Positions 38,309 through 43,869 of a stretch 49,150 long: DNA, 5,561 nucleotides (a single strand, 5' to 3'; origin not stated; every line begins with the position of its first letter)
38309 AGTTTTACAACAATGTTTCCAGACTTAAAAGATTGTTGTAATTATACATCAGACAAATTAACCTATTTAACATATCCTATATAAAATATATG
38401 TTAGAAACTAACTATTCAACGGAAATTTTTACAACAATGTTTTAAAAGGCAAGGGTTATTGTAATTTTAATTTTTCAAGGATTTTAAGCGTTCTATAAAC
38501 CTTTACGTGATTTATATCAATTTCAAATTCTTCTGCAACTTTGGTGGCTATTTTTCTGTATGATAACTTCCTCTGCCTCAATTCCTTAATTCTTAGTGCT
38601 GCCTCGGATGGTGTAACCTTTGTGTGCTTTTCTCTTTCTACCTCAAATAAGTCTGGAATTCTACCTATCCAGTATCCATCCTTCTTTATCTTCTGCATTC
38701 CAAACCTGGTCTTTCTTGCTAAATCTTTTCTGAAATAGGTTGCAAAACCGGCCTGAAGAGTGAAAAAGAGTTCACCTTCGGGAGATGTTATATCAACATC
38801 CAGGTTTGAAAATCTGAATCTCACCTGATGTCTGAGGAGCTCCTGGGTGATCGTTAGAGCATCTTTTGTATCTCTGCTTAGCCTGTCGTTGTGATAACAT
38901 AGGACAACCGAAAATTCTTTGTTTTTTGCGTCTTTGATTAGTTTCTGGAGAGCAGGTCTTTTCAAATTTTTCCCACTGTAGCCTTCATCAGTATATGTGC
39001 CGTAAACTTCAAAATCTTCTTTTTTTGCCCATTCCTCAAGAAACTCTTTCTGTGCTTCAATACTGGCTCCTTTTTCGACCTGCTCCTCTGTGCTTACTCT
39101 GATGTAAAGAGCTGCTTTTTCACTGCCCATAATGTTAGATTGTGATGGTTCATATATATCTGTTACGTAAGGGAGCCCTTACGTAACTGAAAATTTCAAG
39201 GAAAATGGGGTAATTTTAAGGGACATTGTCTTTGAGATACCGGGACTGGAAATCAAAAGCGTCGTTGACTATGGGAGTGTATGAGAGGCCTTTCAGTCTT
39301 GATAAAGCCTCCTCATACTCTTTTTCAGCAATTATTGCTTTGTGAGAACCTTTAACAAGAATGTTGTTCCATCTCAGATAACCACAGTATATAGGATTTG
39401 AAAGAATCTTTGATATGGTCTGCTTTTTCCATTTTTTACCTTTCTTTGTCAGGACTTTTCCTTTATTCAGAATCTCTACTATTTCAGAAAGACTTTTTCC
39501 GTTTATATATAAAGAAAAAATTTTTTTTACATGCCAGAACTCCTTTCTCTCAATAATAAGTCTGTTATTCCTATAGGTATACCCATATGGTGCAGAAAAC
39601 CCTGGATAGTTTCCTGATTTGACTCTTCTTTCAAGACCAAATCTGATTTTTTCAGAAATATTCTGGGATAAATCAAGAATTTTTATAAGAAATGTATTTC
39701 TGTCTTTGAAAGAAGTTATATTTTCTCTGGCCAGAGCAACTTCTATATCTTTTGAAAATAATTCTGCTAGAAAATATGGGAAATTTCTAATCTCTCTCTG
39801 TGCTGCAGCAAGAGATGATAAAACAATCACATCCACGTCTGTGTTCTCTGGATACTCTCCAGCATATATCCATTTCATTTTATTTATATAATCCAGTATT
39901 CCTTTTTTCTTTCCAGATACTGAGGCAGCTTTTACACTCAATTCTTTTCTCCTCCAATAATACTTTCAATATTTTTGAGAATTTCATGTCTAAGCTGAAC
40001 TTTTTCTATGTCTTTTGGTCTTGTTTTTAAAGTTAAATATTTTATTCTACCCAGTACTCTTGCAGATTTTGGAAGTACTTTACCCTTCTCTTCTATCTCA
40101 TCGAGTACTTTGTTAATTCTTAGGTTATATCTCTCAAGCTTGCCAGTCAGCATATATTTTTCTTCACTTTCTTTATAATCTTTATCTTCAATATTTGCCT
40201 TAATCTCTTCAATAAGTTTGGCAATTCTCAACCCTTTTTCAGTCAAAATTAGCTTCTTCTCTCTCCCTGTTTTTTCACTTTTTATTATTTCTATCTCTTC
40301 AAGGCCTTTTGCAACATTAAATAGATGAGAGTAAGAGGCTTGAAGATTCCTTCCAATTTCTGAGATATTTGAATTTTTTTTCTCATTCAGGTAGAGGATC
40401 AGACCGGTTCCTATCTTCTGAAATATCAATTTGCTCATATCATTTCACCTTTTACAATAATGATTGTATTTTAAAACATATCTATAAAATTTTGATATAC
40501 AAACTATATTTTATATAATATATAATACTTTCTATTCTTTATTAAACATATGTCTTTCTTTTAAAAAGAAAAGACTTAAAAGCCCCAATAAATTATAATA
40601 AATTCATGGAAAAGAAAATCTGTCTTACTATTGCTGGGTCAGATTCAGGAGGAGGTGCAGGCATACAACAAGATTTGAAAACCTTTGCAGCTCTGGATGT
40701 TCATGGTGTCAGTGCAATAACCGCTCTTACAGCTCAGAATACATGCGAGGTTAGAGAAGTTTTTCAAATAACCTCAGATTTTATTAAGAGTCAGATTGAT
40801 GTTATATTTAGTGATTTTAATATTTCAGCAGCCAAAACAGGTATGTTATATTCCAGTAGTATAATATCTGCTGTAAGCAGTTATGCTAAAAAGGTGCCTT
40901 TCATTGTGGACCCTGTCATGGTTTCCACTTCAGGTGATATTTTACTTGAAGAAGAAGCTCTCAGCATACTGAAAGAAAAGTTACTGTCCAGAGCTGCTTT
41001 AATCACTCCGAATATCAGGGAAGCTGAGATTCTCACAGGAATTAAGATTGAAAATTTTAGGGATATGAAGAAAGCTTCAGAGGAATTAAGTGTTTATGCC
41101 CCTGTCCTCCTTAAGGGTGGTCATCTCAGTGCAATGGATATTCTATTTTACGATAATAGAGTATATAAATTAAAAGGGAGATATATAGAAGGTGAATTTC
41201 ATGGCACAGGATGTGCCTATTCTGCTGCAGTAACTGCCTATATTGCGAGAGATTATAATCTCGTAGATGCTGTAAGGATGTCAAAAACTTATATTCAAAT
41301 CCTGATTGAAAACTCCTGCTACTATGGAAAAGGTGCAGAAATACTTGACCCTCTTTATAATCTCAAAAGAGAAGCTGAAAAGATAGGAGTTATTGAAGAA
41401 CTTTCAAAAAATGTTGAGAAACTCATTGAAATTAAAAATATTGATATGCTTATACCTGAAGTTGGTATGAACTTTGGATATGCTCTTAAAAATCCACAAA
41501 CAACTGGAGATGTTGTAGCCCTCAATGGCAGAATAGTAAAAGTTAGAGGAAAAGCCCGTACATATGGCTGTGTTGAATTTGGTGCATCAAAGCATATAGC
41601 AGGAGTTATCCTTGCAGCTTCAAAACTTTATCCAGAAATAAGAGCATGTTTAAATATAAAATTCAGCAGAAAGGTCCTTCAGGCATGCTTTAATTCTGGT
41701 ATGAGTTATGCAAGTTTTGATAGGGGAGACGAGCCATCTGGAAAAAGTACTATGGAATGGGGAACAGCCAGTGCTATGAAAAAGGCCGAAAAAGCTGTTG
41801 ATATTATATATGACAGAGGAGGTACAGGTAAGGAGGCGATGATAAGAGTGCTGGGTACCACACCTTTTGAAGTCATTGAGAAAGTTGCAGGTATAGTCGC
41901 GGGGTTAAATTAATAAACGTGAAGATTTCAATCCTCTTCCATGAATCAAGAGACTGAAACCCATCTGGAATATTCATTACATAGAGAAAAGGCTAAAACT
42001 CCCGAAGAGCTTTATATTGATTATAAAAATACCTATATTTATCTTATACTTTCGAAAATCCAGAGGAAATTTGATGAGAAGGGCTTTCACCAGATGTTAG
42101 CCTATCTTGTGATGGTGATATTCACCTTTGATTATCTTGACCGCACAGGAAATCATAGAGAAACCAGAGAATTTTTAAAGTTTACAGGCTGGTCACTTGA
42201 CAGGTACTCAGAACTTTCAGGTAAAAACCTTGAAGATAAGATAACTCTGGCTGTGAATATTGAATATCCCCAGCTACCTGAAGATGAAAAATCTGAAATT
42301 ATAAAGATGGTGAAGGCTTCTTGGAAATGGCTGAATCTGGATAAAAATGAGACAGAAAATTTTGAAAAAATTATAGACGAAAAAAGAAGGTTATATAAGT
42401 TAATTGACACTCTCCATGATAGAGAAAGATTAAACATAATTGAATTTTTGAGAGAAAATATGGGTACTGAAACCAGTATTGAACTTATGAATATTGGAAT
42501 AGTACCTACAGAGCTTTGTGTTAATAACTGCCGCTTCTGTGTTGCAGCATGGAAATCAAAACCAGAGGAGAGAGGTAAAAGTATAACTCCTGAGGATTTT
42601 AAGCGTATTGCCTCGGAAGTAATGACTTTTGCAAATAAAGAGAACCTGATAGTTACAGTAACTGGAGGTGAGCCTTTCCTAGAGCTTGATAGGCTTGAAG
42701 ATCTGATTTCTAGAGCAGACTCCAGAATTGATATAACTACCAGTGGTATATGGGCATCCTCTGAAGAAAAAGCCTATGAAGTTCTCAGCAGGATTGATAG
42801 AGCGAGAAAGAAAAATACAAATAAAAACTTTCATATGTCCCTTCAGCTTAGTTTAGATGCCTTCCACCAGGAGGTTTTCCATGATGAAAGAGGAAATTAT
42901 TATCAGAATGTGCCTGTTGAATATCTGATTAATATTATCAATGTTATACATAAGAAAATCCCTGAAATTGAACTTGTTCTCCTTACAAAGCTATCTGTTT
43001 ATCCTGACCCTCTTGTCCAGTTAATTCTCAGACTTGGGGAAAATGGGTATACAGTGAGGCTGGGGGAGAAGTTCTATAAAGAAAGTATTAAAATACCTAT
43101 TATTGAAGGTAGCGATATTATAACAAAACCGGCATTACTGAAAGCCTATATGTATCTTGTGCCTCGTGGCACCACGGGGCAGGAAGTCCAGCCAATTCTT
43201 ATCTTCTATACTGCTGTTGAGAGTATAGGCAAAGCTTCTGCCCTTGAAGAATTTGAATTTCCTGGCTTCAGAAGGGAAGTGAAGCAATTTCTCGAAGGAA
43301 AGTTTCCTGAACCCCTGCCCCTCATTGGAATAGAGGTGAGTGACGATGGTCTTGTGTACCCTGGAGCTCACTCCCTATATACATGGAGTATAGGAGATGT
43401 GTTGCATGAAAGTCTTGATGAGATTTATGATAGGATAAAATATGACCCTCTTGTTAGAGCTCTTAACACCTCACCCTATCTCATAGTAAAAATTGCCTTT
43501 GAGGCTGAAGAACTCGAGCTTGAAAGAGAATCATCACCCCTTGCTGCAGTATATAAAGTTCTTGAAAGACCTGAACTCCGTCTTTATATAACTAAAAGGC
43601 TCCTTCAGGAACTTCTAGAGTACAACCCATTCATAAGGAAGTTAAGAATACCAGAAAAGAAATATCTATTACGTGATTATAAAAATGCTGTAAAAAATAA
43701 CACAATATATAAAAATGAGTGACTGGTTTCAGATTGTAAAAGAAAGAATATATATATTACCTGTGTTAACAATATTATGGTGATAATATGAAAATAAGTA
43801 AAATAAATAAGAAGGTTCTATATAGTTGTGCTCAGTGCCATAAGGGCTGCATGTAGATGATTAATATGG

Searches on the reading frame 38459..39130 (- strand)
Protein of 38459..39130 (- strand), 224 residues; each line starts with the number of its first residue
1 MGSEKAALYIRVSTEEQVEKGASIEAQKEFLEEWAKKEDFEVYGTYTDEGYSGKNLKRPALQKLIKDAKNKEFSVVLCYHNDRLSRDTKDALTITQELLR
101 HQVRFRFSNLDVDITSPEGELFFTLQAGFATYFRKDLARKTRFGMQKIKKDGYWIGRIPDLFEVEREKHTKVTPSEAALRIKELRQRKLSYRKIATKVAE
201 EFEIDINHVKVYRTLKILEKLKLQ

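Call 61: search_protein_families(library=pfam, proteins=[window:38459-39130:-], max_evalue=0.0001)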
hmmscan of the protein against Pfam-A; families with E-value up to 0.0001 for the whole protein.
window:38459-39130:- (224 aa): 1 family
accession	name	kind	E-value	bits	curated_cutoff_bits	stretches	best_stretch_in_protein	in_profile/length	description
PF00239.26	Resolvase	-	2.1e-38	132.1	23.3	1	6-153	1-144/145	Resolvase, N terminal domain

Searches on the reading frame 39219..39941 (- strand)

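Call 61: search_protein_families(library=pfam, proteins=[window:39219-39941:-], max_evalue=0.0001)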
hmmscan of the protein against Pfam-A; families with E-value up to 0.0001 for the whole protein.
window:39219-39941:- (241 aa): 1 family
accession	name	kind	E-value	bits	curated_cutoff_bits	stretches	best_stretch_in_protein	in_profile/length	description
PF07508.19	Recombinase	-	1.4e-20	73.9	21.1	1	134-217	3-100/102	Recombinase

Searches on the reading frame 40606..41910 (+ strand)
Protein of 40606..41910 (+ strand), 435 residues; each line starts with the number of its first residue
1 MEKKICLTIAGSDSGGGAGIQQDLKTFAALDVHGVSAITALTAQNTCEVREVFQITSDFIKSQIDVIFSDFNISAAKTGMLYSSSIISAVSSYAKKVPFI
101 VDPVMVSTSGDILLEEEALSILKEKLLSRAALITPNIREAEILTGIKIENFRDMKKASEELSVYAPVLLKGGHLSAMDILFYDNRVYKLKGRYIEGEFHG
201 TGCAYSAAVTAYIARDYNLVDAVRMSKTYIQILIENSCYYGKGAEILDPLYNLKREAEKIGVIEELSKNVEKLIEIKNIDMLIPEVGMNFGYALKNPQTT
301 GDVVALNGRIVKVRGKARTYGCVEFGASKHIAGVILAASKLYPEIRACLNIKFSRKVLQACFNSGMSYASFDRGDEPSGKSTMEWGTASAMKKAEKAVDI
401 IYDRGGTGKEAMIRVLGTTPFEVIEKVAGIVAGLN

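Call 3: search_protein_families(library=pfam, proteins=[window:40606-41910:+], max_evalue=1)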
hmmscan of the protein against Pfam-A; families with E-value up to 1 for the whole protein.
window:40606-41910:+ (435 aa): 4 families
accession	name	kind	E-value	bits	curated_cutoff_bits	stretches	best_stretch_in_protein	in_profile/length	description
PF08543.17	Phos_pyr_kin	-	9.1e-80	268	27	1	13-245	1-243/246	Phosphomethylpyrimidine kinase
PF10120.14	ThiN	-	1.3e-56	191.2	25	1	265-427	1-163/165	Thiamine-phosphate synthase ThiN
PF00294.29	PfkB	-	0.002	18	25.8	1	124-228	178-284/302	pfkB family carbohydrate kinase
PF02110.20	HK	-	0.0042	16.9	27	1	86-223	68-208/247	Hydroxyethylthiazole kinase family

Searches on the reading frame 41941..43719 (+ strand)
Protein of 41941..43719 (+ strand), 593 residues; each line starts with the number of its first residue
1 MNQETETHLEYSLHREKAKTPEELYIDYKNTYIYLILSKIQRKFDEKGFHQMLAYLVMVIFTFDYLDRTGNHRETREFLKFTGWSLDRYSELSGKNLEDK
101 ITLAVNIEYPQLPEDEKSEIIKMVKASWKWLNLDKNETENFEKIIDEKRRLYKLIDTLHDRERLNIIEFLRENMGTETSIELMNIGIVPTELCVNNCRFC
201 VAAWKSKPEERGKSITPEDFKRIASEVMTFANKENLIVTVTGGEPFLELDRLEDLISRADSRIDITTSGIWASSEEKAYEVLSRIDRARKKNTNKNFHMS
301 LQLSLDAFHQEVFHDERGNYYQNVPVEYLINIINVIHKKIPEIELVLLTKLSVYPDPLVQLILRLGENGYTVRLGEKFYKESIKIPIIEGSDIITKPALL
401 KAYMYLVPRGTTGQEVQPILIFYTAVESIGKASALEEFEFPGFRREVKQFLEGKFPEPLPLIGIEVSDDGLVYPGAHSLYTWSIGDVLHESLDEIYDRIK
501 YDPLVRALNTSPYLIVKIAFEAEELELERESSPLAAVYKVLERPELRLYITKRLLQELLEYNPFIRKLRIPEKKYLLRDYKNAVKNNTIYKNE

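Call 3: search_protein_families(library=pfam, proteins=[window:41941-43719:+], max_evalue=1)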
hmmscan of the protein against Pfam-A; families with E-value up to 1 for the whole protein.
window:41941-43719:+ (593 aa): 3 families
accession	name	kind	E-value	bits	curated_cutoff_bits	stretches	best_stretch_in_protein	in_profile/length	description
PF04055.27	Radical_SAM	-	7.1e-10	39.7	29.5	1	187-345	1-148/166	Radical SAM superfamily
PF13353.11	Fer4_12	-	9.8e-06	26.4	22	1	193-278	15-94/137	4Fe-4S single cluster domain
PF02348.25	CTP_transf_3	-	0.092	13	22.6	1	217-281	71-138/217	Cytidylyltransferase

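Call 4: search_protein_families(library=ncbifam, proteins=[window:41941-43719:+], max_evalue=1)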
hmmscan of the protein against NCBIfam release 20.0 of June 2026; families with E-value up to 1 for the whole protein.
window:41941-43719:+ (593 aa): 32 families (the best 25 are shown)
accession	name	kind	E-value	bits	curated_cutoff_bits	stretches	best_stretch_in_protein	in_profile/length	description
NF038283.1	viperin_w_prok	equivalog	3.7e-08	32.9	180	1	190-345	9-156/281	viperin family antiviral radical SAM protein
TIGR04321.1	spiroSPASM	subfamily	1.1e-06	27.6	250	1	190-343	238-383/510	spiro-SPASM protein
TIGR03977.1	rSAM_pair_HxsC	equivalog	1.3e-06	27.5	267.9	1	188-312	30-145/292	His-Xaa-Ser system radical SAM maturase HxsC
NF049973.1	radical_Rv1681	equivalog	2.2e-06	26.8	380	1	193-319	82-193/326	Rv1681 family radical SAM protein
TIGR03978.1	rSAM_paired_1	equivalog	3.9e-06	25.9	370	1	174-262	75-160/466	His-Xaa-Ser system radical SAM maturase HxsB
TIGR04078.1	rSAM_yydG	equivalog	1.7e-05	24.5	300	1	192-347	10-143/309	YydG family radical SAM peptide epimerase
TIGR02668.1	moaA_archaeal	equivalog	2e-05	23.7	325.25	1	182-272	9-97/303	GTP 3',8-cyclase MoaA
TIGR02493.1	PFLA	equivalog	2.4e-05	23.8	231.75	1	193-287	25-121/235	pyruvate formate-lyase-activating protein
TIGR02666.1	moaA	equivalog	0.00014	20.9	284.05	1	190-271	17-102/336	GTP 3',8-cyclase MoaA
TIGR03963.1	rSAM_QueE_Clost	equivalog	0.00017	21.4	260.1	1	191-270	27-103/219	putative 7-carboxy-7-deazaguanine synthase QueE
TIGR00423.1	TIGR00423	subfamily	0.00025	20.4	260.25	1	184-260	6-79/310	CofH family radical SAM protein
TIGR03365.1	Bsubt_queE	equivalog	0.0012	18.4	206.1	1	188-269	27-109/238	7-carboxy-7-deazaguanine synthase QueE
TIGR03700.1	mena_SCO4494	equivalog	0.0012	17.8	434.55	1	166-238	31-102/351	aminofutalosine synthase MqnE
TIGR03551.1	F420_cofH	equivalog_domain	0.0015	17.5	374.1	1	161-255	17-108/345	5-amino-6-(D-ribitylamino)uracil--L-tyrosine 4-hydroxyphenyl transferase CofH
TIGR04115.1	rSAM_Cxxx_rpt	equivalog_domain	0.0018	17.8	350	1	187-317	6-142/359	radical SAM peptide maturase, CXXX-repeat target family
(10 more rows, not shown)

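Call 36: find_homologous_proteins(query=window:41941-43719:+)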
Query window:41941-43719:+ (593 aa): 55 proteins with E <= 0.001 among 8000 candidates.
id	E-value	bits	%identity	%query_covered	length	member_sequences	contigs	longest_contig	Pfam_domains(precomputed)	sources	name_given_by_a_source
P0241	0.0e+0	1324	100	100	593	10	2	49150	PF04055.28,PF13353.12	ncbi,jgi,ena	-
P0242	6.1e-220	750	57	98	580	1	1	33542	PF04055.28,PF13353.12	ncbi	-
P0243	2.0e-217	742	72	75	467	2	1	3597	PF04055.28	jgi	-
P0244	3.3e-210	718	55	97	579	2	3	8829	PF04055.28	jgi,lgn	-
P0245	1.0e-206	706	57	98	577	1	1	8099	PF04055.28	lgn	-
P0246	9.2e-164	564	49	94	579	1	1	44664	PF04055.28,PF13353.12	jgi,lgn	jgi:MoaA/NifB/PqqE/SkfB family radical SAM enzyme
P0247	1.5e-163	564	49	94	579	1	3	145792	PF04055.28,PF13353.12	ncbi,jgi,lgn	jgi:MoaA/NifB/PqqE/SkfB family radical SAM enzyme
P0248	1.6e-163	564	49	94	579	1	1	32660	PF04055.28,PF13353.12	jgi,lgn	jgi:MoaA/NifB/PqqE/SkfB family radical SAM enzyme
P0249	4.8e-163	562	49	94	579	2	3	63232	PF04055.28,PF13353.12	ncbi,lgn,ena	-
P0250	1.9e-162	560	50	93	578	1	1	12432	PF04055.28,PF13353.12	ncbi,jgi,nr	ncbi:MAG: radical SAM protein [Euryarchaeota archaeon]|nr:radical SAM protein [Euryarchaeota archaeo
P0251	8.3e-161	555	50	93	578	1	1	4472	PF04055.28,PF13353.12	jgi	jgi:MoaA/NifB/PqqE/SkfB family radical SAM enzyme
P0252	9.7e-161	554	49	91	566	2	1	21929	PF04055.28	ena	-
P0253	2.6e-158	546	48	94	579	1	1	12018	PF04055.28,PF13353.12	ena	-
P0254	5.3e-158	545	48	93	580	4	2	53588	PF04055.28,PF13353.12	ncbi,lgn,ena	-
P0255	1.3e-141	491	46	94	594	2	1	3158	PF04055.28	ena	-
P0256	8.4e-141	489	44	94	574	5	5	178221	PF04055.28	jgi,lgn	jgi:organic radical activating enzyme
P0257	3.5e-138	480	46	94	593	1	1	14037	PF04055.28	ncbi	-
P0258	4.5e-136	473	43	95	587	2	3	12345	PF04055.28,PF13353.12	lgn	-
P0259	3.3e-134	467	42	94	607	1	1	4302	PF04055.28,PF13353.12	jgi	jgi:organic radical activating enzyme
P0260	6.8e-131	456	43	91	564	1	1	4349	PF04055.28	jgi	-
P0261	1.5e-130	455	41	93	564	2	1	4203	PF04055.28,PF13353.12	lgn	-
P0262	6.0e-130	453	44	92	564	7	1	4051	PF04055.28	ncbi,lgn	-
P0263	8.1e-130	452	44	92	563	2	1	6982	PF04055.28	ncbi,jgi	-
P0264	1.2e-129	452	42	93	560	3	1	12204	PF04055.28,PF13353.12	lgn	-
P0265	1.9e-129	451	41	93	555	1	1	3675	PF04055.28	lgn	-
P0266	9.0e-128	446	40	95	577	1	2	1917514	PF04055.28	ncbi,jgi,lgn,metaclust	jgi:MoaA/NifB/PqqE/SkfB family radical SAM enzyme|metaclust:\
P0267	7.2e-127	443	42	93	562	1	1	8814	PF04055.28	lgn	-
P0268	2.2e-126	441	42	92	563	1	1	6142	PF04055.28,PF13353.12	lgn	-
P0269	2.9e-126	441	41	93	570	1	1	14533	PF04055.28,PF13353.12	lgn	-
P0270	8.3e-125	436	42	93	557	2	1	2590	PF04055.28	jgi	-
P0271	1.0e-124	435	41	94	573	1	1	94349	PF04055.28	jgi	jgi:hypothetical protein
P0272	3.6e-124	434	40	94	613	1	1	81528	PF04055.28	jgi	jgi:hypothetical protein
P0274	2.6e-122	428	42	91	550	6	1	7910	PF04055.28,PF13353.12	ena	-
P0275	1.4e-121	425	41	93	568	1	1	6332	PF04055.28,PF13353.12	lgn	-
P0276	2.0e-118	415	39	92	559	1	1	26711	PF04055.28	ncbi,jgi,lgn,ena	-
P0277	7.7e-118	413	39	93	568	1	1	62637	PF04055.28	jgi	jgi:hypothetical protein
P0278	4.3e-115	404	39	93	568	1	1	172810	PF04055.28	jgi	jgi:hypothetical protein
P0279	2.1e-114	401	38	93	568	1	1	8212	PF04055.28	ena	-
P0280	8.2e-113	396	39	93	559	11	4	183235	PF04055.28,PF13353.12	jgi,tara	jgi:pyruvate-formate lyase-activating enzyme|tara:strand:+ start:351 stop:2030 length:1680 start_cod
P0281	1.9e-111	392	40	94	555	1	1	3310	PF04055.28,PF13353.12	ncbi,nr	ncbi:MAG: radical SAM protein [Nitrospinae bacterium]|nr:radical SAM protein [Nitrospinota bacterium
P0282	2.2e-110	388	40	94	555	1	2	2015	PF04055.28,PF13353.12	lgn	-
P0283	1.1e-109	386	39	94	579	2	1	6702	PF04055.28,PF13353.12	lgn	-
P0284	1.4e-107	379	39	94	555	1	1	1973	PF04055.28,PF13353.12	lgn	-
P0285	3.1e-106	374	39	94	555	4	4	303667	PF04055.28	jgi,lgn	jgi:organic radical activating enzyme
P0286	3.6e-106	374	39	93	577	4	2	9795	PF04055.28,PF13353.12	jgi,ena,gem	-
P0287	5.5e-99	351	36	95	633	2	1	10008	PF04055.28,PF13353.12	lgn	-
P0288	6.6e-97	344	36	93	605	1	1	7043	PF04055.28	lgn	-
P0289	3.1e-94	335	35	97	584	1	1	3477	PF04055.28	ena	-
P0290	9.8e-92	327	34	93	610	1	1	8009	PF04055.28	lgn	-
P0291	6.9e-90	320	42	69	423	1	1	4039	PF04055.28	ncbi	-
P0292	1.1e-89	320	33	93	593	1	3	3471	PF04055.28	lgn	-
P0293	1.7e-89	319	33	93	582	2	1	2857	PF04055.28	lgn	-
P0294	2.4e-87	312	33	93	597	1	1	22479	PF04055.28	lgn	-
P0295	5.3e-4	37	30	22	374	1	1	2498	PF04055.28,PF13353.12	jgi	jgi:organic radical activating enzyme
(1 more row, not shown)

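Call 38: find_encoding_contigs(protein=P0266, flank=5000, max_places=1)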
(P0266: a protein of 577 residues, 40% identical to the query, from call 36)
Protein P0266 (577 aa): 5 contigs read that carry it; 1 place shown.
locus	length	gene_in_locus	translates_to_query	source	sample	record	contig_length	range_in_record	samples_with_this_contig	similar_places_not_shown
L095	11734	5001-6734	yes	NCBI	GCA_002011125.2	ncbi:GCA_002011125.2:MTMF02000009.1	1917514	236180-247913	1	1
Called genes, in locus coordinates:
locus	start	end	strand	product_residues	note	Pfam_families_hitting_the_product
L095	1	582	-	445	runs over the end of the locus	PF00202:Aminotran_3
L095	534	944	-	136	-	PF12800:Fer4_4 (faint), PF13237:Fer4_10 (weak), PF13247:Fer4_11, PF14697:Fer4_21 (weak), PF12838:Fer4_7 (weak), PF12797:Fer4_2 (weak), PF00037:Fer4, PF12837:Fer4_6 (weak), +1 more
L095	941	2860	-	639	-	PF02730:AFOR_N, PF01314:AFOR_C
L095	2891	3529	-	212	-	PF02607:B12-binding_2, PF02310:B12-binding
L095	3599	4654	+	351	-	PF09505:Dimeth_Pyl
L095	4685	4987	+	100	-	PF09505:Dimeth_Pyl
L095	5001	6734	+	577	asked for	PF04055:Radical_SAM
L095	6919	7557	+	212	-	PF01914:MarC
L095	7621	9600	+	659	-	PF03453:MoeA_N, PF00994:MoCF_biosynth, PF03454:MoeA_C, PF12727:PBP_like, PF12974:Phosphonate-bd (faint), PF13531:SBP_bac_11 (weak)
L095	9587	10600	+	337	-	PF00348:polyprenyl_synt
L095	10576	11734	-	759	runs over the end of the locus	PF00708:Acylphosphatase, PF07503:zf-HYPF, PF01300:Sua5_yciO_yrdC, PF17788:HypF_C, PF22521:HypF_C_2, PF00814:TsaD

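Call 39: find_encoding_contigs(protein=P0280, flank=5000, max_places=1)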
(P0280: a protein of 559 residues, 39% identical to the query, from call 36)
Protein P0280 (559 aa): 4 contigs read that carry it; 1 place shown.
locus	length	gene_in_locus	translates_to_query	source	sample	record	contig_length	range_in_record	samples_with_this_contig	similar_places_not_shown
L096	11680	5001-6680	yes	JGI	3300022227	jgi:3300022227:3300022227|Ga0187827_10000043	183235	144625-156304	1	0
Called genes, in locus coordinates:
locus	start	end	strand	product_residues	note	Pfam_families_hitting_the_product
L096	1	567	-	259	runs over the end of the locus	PF13187:Fer4_9 (weak), PF13237:Fer4_10 (weak), PF13247:Fer4_11, PF25160:LdpA_Fe-S-bd (weak), PF12838:Fer4_7, PF00037:Fer4, PF12797:Fer4_2, PF12837:Fer4_6, +2 more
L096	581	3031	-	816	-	PF04879:Molybdop_Fe4S4, PF00384:Molybdopterin, PF01568:Molydop_binding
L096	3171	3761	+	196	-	PF12804:NTP_transf_3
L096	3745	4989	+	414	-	PF03453:MoeA_N, PF00994:MoCF_biosynth, PF03454:MoeA_C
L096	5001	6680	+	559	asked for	PF04055:Radical_SAM (weak), PF13353:Fer4_12 (faint)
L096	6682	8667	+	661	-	PF03453:MoeA_N, PF00994:MoCF_biosynth, PF03454:MoeA_C, PF12727:PBP_like, PF13531:SBP_bac_11 (weak)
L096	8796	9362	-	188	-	PF27746:Small_heat_shock_put (weak), PF00011:HSP20, PF04969:CS, PF17886:ArsA_HSP20 (weak)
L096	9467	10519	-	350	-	PF04014:MazE_antitoxin, PF01895:PhoU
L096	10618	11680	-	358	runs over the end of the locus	PF00005:ABC_tran, PF13304:AAA_21, PF08402:TOBE_2 (faint), PF03459:TOBE (weak)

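Call 40: find_encoding_contigs(protein=P0256, flank=5000, max_places=1)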
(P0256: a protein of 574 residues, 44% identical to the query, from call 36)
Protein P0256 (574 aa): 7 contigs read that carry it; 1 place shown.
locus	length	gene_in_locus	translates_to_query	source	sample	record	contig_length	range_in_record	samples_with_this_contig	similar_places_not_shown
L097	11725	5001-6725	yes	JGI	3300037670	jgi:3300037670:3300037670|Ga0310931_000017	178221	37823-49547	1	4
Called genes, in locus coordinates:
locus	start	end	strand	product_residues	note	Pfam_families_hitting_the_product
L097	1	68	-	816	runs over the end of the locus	PF04879:Molybdop_Fe4S4, PF00384:Molybdopterin, PF01568:Molydop_binding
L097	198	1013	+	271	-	-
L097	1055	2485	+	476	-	PF02310:B12-binding, PF04055:Radical_SAM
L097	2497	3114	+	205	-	PF12804:NTP_transf_3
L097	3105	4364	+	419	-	PF03453:MoeA_N, PF00994:MoCF_biosynth, PF03454:MoeA_C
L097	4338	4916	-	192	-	PF04525:LOR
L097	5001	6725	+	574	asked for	PF04055:Radical_SAM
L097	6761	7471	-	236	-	PF00535:Glycos_transf_2, PF10111:Glyco_tranf_2_2, PF13641:Glyco_tranf_2_3 (weak), PF13712:Glyco_tranf_2_5 (weak)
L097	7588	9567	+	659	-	PF03453:MoeA_N, PF00994:MoCF_biosynth, PF03454:MoeA_C, PF12727:PBP_like, PF13531:SBP_bac_11 (weak)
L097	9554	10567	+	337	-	PF00348:polyprenyl_synt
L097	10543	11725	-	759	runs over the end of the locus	PF00708:Acylphosphatase, PF07503:zf-HYPF, PF01300:Sua5_yciO_yrdC, PF17788:HypF_C, PF22521:HypF_C_2, PF00814:TsaD (weak)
